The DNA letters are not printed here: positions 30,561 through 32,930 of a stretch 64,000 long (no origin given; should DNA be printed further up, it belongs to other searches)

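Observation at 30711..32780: Signal-peptide-bearing protein fusing an unknown 450-aa domain to a LOG/SLOG-fold nucleotide-processing domain, wedged between surE and nlpD-like genes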

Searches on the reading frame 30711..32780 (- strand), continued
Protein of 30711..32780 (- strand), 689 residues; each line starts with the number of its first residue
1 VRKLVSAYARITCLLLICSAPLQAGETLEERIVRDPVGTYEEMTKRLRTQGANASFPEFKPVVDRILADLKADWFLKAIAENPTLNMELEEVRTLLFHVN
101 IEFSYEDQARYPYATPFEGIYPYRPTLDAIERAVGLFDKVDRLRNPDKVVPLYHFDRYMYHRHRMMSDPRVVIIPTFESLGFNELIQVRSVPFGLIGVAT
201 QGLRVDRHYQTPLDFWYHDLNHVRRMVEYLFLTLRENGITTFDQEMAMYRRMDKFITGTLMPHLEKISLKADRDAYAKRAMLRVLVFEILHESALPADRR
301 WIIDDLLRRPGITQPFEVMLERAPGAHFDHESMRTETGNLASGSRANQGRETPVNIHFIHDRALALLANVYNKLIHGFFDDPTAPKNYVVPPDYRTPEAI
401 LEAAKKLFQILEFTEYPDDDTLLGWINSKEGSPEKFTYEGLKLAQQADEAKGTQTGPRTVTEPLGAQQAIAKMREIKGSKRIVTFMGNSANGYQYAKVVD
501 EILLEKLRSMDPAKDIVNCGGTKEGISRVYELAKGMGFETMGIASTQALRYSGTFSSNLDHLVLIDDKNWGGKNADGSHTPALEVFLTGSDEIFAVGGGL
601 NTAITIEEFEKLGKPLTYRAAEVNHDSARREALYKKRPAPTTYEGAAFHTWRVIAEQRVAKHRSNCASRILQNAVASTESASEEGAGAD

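Call 39: search_protein_families(library=pfam, proteins=[P0165, P0211, P0202, P0212, P0103, P0082, P0093, P0210, P0217, P0209], max_evalue=0.01)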
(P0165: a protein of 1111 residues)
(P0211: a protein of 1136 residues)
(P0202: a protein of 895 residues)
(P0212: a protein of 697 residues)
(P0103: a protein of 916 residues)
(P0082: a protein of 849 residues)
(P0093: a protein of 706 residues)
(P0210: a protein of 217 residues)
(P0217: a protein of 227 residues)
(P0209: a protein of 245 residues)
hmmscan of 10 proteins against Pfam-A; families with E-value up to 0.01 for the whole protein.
P0165 (1111 aa): 7 families
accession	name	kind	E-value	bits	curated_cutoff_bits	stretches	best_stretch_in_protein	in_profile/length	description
PF06414.18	Zeta_toxin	-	6.8e-31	107.7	22.3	1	88-256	11-179/199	Zeta toxin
PF13671.12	AAA_33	-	8.6e-12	46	27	1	95-242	1-139/143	AAA domain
PF18171.6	LSDAT_prok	-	5.6e-08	32.7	25.4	0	515-628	35-167/195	SLOG in TRPM, prokaryote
PF13238.12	AAA_18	-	9.5e-06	26.5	29.4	1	96-224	1-112/128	AAA domain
PF01202.28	SKI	-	0.0017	19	22.1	0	1021-1062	56-97/159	Shikimate kinase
PF18306.6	LDcluster4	-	0.0026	17.8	26.3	0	513-615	28-124/151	SLOG cluster4 family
PF13521.12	AAA_28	-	0.0029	18.3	27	0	99-224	5-122/164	AAA domain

P0211 (1136 aa): 2 families
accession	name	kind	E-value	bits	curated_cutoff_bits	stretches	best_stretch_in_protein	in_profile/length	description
PF01467.32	CTP_transf_like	-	5.6e-14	52.9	21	1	718-875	1-132/133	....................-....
PF00149.33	Metallophos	-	3.4e-05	24.8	21.5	1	34-140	5-103/191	Calcineurin-like phosphoesterase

P0202 (895 aa): 1 family
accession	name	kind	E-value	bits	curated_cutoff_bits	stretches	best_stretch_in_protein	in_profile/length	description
PF00149.33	Metallophos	-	3.7e-06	27.9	21.5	1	30-176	6-157/191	Calcineurin-like phosphoesterase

P0212 (697 aa): 3 families
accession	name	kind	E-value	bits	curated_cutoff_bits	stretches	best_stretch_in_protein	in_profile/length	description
PF13646.12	HEAT_2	-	2.6e-14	53.7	27.7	3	162-246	2-86/88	HEAT repeats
PF02985.28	HEAT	-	1.2e-07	31.8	23.5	0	163-183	4-24/31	HEAT repeat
PF13371.12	TPR_9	-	0.00095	19.6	35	0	398-446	24-70/73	Tetratricopeptide repeat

P0103 (916 aa): 0 families

P0082 (849 aa): 4 families
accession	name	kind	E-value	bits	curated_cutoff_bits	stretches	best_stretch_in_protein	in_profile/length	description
PF18306.6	LDcluster4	-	0.0015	18.6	26.3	0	761-810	89-137/151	SLOG cluster4 family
PF00923.25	TAL_FSA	-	0.0025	17.7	27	0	670-710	89-129/285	Transaldolase/Fructose-6-phosphate aldolase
PF06849.18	DUF1246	-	0.0031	17.9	25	0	517-552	15-49/122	Protein of unknown function (DUF1246)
PF01262.27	AlaDh_PNT_C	-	0.0064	16.4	23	0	577-611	29-63/214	Alanine dehydrogenase/PNT, C-terminal domain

P0093 (706 aa): 0 families

P0210 (217 aa): 0 families

P0217 (227 aa): 1 family
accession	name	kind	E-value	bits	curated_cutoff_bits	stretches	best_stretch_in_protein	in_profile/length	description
PF18171.6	LSDAT_prok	-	0.0068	16.1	25.4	0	122-196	82-154/195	SLOG in TRPM, prokaryote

P0209 (245 aa): 1 family
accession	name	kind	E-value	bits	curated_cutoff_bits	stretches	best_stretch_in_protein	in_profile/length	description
PF18306.6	LDcluster4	-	0.0016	18.5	26.3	1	147-195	88-137/151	SLOG cluster4 family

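Call 40: search_protein_families(library=padloc, proteins=[window:30711-32780:-, P0089, P0091, P0106, P0129, P0079, P0117, P0210], max_evalue=0.1)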
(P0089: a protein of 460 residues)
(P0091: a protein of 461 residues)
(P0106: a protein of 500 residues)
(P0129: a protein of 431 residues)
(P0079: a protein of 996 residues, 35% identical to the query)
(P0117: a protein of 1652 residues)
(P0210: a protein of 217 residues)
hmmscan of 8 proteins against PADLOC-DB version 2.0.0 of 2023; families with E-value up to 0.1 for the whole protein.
window:30711-32780:- (689 aa): 1 family
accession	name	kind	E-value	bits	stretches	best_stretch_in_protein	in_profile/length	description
PDLC01603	tm_HEPN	-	0.04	11.8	1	398-436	44-83/175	CAS-VI-B; associated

P0089 (460 aa): 0 families

P0091 (461 aa): 0 families

P0106 (500 aa): 0 families

P0129 (431 aa): 0 families

P0079 (996 aa): 0 families

P0117 (1652 aa): 0 families

P0210 (217 aa): 0 families

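Call 41: search_protein_families(library=pfam, proteins=[P0120, P0148, P0179, P0119], max_evalue=0.001)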
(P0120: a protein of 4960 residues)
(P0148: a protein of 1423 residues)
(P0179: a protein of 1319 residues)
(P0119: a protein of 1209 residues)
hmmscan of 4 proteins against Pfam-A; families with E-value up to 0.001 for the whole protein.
P0120 (4960 aa): 5 families
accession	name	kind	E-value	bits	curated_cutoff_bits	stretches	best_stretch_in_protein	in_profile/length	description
PF17767.7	NAPRTase_N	-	2.1e-44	151.3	32.6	2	4196-4321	1-125/125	Nicotinate phosphoribosyltransferase (NAPRTase) N-terminal domain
PF00293.34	NUDIX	-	8.7e-13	48.9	21.1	1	3313-3444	16-131/134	NUDIX domain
PF04095.22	NAPRTase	-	1e-08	35.7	20.8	1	3938-4128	4-203/239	Nicotinate phosphoribosyltransferase (NAPRTase) family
PF02517.21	Rce1-like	-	7.7e-07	29.8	22.4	1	875-987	4-92/93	Type II CAAX prenyl endopeptidase Rce1-like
PF00857.26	Isochorismatase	-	8.5e-06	26.4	27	1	3600-3702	63-148/175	Isochorismatase domain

P0148 (1423 aa): 1 family
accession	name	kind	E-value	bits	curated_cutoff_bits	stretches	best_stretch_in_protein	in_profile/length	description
PF00155.27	Aminotran_1_2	-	1.7e-06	27.9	19.7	1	897-1030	74-235/361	Aminotransferase class I and II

P0179 (1319 aa): 0 families

P0119 (1209 aa): 0 families

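Call 65: search_protein_families(library=pfam, proteins=[L014:8598-10628:+, L014:10576-11562:+, L003:4873-5973:+, L014:1804-4554:+, L020:5245-8514:+, L021:5998-8307:+, L005:8050-12606:-], max_evalue=0.001)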
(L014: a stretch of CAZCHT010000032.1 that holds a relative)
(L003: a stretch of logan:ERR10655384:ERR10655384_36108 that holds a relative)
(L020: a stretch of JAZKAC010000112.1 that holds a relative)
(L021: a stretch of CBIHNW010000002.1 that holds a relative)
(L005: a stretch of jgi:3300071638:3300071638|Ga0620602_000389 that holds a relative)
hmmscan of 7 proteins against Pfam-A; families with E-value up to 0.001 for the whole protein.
L014:8598-10628:+ (676 aa): 1 family
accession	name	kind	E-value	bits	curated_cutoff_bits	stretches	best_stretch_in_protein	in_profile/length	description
PF01636.29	APH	-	1.1e-08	35.6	23.2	1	342-574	12-212/239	Phosphotransferase enzyme family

L014:10576-11562:+ (328 aa): 2 families
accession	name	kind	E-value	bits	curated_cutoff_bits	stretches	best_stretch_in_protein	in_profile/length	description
PF11019.14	DUF2608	-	5.3e-15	56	22.6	1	80-202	15-134/244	Protein of unknown function (DUF2608)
PF03767.20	Acid_phosphat_B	-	1.3e-07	31.8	27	1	79-204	73-174/230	HAD superfamily, subfamily IIIB (Acid phosphatase)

L003:4873-5973:+ (366 aa): 0 families

L014:1804-4554:+ (916 aa): 0 families

L020:5245-8514:+ (1089 aa): 0 families

L021:5998-8307:+ (769 aa): 0 families

L005:8050-12606:- (1518 aa): 4 families
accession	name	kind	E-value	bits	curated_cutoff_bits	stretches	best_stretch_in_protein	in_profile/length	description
PF20717.2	DUF6829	-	4.8e-40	137.9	27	1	1108-1447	34-379/408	Family of unknown function (DUF6829)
PF06414.18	Zeta_toxin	-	5.3e-23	81.9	22.3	1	323-493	13-184/199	Zeta toxin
PF11019.14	DUF2608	-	5.4e-16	59.3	22.6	1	42-235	16-217/244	Protein of unknown function (DUF2608)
PF13671.12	AAA_33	-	1.1e-06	29.5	27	1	328-476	1-140/143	AAA domain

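Call 66: find_encoding_contigs(protein=P0001, flank=3000, max_places=2)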
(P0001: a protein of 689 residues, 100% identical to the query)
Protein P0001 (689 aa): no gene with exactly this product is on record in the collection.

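Call 73: find_encoding_contigs(protein=P0025, flank=5000, max_places=1)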
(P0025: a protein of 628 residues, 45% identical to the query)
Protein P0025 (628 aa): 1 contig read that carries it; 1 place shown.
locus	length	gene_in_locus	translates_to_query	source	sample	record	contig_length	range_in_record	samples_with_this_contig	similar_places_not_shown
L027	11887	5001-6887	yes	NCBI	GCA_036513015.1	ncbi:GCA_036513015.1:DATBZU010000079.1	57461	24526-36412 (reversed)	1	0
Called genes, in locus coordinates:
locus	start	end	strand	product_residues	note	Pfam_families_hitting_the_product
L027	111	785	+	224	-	PF20334:DUF6629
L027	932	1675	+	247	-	-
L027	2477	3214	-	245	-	-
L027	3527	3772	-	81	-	PF01161:PBP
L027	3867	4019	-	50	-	-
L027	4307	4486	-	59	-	-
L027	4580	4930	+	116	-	-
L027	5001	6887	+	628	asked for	-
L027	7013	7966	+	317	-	PF13649:Methyltransf_25 (weak)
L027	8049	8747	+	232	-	PF01464:SLT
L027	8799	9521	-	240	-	PF04203:Sortase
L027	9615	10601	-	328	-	-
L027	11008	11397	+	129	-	PF02325:CCB3_YggT (weak)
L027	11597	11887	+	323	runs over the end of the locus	PF00248:Aldo_ket_red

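Call 74: find_encoding_contigs(protein=P0020, flank=5000, max_places=1)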
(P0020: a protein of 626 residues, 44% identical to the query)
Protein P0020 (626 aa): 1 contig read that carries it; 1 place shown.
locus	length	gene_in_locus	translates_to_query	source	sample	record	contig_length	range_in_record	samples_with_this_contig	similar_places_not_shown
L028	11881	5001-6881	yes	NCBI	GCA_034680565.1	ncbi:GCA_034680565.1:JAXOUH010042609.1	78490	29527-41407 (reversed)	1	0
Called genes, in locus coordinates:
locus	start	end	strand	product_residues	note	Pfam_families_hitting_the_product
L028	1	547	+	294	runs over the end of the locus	-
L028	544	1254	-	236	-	PF13431:TPR_17 (faint), PF00515:TPR_1 (weak), PF07719:TPR_2 (weak), PF14559:TPR_19 (faint)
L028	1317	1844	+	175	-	PF20772:TACO1_YebC_N, PF01709:Transcrip_reg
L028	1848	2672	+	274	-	PF18900:DUF5656 (faint)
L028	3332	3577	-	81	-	-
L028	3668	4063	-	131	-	-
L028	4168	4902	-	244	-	PF00376:MerR, PF13411:MerR_1, PF07739:TipAS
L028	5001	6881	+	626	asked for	-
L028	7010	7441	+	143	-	-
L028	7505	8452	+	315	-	PF02899:Phage_int_SAM_1, PF13102:Phage_int_SAM_5, PF13495:Phage_int_SAM_4 (faint), PF00589:Phage_integrase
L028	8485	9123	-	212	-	-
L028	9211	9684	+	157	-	-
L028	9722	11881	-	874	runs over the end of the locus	PF00521:DNA_topoisoIV, PF03989:DNA_gyraseA_C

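Call 75: find_encoding_contigs(protein=P0063, flank=5000, max_places=1)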
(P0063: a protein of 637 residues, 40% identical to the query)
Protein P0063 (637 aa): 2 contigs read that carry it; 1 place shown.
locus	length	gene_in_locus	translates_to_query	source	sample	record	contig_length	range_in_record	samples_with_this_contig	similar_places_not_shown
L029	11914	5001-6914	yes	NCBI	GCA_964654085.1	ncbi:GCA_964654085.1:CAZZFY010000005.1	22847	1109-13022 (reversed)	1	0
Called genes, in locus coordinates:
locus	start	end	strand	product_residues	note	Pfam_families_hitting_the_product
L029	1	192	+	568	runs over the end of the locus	-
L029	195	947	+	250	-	-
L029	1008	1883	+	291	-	-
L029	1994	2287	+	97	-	-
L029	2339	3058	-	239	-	-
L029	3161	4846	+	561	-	PF13451:zf_Tbcl (weak)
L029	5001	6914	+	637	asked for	-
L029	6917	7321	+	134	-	PF22740:PapZ_C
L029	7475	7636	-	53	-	-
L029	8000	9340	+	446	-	PF01336:tRNA_anti-codon, PF00152:tRNA-synt_2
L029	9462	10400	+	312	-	-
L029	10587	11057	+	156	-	-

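Call 76: find_encoding_contigs(protein=P0037, flank=5000, max_places=1)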
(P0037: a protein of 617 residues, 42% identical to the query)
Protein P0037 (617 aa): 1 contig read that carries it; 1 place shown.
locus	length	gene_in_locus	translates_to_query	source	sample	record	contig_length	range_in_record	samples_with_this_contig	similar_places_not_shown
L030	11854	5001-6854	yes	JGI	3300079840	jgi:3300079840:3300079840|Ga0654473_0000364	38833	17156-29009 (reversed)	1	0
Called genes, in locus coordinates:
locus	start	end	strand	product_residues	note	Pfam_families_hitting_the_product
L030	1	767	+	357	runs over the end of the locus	PF03462:PCRF, PF00472:RF-1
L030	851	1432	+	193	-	-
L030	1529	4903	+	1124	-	-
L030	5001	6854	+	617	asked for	-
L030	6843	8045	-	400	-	PF26449:DUF8128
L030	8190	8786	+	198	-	PF05198:IF3_N, PF00707:IF3_C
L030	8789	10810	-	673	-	-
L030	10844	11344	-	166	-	PF13673:Acetyltransf_10, PF00583:Acetyltransf_1, PF13508:Acetyltransf_7 (weak)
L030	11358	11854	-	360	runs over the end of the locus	PF03462:PCRF, PF00472:RF-1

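Call 77: search_protein_families(library=phrogs, proteins=[window:30711-32780:-, P0089, P0129, P0214, P0210, P0166], max_evalue=0.1)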
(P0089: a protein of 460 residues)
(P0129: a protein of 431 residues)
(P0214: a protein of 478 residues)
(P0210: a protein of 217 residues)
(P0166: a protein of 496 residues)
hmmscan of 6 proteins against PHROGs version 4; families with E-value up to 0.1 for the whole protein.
window:30711-32780:- (689 aa): 0 families

P0089 (460 aa): 1 family
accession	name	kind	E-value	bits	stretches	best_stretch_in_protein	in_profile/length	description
phrog_7024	-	unknown function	0.028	15.6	0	29-49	11-31/74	-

P0129 (431 aa): 1 family
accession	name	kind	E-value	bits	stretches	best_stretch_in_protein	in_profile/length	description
phrog_35249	-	tail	0.0051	17.5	1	164-201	71-107/167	tail tube protein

P0214 (478 aa): 1 family
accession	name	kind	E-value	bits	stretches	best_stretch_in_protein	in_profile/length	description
phrog_13278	-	unknown function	0.033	15.7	1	241-309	17-86/87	-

P0210 (217 aa): 0 families

P0166 (496 aa): 0 families

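Call 84: find_homologous_proteins(query=A5, max_evalue=0.00001)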
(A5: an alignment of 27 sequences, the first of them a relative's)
Query A5 (27 sequences) (478 aa, profile of the alignment): 24 proteins with E <= 0.00001 among 4467 candidates.
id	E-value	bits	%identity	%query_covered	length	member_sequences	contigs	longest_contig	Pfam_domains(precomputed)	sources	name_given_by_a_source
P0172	6.4e-161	554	37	82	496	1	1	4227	-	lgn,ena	-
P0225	4.0e-156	539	37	80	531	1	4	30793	-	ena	-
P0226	6.4e-156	538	35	85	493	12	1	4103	-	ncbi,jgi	jgi:hypothetical protein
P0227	5.4e-154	532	36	86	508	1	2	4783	-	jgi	-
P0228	5.9e-153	528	40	88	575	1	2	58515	-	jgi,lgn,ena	jgi:hypothetical protein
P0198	3.7e-150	519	36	81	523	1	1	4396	-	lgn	-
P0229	2.0e-148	513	38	87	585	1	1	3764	-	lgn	-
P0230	7.5e-148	511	41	87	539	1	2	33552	-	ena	-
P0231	3.2e-147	509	39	92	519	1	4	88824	-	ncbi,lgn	-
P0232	1.1e-146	507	38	91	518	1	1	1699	-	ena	-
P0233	2.6e-146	506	40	92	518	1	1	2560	-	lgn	-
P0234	3.0e-145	503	35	94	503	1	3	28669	-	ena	-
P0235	5.0e-145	502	40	87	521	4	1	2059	-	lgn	-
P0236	5.5e-145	502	38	92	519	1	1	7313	-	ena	-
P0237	1.5e-144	501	38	88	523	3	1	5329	-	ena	-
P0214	1.7e-141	490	100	100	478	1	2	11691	-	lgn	-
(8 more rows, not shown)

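Call 85: find_encoding_contigs(protein=P0231, flank=8000, max_places=1)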
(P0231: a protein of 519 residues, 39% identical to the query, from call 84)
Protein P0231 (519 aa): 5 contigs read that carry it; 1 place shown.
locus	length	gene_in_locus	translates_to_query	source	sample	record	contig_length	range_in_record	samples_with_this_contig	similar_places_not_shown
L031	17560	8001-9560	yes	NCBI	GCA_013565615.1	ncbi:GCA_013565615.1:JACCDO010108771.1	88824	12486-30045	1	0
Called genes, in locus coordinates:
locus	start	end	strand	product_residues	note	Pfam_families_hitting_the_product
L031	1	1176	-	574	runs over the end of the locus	PF02919:Topoisom_I_N, PF01028:Topoisom_I, PF14370:Topo_C_assoc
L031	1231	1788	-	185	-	-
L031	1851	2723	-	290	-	-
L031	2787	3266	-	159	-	-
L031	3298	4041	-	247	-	-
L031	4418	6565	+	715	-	PF11443:DUF2828, PF25043:DUF7788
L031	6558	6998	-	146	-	-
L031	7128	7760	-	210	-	-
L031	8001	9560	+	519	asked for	-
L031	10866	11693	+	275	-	-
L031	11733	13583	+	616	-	-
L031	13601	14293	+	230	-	-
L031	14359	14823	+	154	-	-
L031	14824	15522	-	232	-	PF01509:TruB_N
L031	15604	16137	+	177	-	-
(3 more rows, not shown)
